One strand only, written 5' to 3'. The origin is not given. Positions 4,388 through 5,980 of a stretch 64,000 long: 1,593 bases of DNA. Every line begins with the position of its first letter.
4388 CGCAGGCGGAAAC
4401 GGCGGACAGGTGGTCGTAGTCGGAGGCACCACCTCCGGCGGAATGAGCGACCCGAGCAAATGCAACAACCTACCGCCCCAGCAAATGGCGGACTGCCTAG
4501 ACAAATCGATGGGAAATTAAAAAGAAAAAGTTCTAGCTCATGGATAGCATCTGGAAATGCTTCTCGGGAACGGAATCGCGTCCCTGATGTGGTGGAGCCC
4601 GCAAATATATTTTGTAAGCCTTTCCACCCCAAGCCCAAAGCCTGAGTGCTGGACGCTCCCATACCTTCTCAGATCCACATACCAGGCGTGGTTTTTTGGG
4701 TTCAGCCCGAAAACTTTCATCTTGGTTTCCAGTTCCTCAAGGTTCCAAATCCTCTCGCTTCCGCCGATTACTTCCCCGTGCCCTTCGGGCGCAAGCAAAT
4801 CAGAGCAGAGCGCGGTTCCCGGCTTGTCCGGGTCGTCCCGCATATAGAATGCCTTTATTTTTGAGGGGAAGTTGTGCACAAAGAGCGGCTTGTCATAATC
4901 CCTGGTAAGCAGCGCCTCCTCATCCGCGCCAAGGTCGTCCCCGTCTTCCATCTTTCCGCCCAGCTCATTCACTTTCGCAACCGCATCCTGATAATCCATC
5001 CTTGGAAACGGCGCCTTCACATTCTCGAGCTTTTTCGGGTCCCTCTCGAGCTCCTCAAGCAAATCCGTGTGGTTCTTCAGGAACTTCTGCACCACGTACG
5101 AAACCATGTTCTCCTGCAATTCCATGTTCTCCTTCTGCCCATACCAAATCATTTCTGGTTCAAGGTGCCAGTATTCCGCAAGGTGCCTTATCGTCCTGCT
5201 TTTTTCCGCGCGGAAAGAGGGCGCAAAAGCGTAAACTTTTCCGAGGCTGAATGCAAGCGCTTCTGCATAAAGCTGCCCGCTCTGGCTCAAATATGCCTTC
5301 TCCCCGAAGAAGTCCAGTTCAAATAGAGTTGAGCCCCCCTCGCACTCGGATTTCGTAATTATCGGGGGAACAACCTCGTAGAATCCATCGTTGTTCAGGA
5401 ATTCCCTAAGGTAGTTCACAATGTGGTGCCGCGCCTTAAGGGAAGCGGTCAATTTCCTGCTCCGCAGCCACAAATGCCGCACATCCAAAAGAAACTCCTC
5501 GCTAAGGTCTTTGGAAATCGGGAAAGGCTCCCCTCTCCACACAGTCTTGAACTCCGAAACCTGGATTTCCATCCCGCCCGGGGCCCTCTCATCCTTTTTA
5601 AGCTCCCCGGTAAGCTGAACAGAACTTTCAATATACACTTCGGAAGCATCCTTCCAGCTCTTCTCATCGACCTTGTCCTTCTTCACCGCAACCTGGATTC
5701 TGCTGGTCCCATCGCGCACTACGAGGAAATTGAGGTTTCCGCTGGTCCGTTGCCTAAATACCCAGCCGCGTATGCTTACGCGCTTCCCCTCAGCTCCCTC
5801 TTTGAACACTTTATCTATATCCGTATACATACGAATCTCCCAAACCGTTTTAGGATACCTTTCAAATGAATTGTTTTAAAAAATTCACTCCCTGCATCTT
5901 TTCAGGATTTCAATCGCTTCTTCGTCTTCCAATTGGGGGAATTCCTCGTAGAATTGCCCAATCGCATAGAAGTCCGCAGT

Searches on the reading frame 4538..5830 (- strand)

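Call 81: search_protein_families(library=pfam, proteins=[window:4538-5830:-], max_evalue=0.00001)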
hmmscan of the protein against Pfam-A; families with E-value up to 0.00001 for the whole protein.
window:4538-5830:- (430 aa): 2 families
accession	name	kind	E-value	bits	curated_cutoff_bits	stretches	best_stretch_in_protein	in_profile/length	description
PF00152.25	tRNA-synt_2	-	9.4e-73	245.4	25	1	111-423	2-306/308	tRNA synthetases class II (D, K and N)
PF01336.31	tRNA_anti-codon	-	2.7e-13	50.1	27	1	18-96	1-74/75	OB-fold nucleic acid binding domain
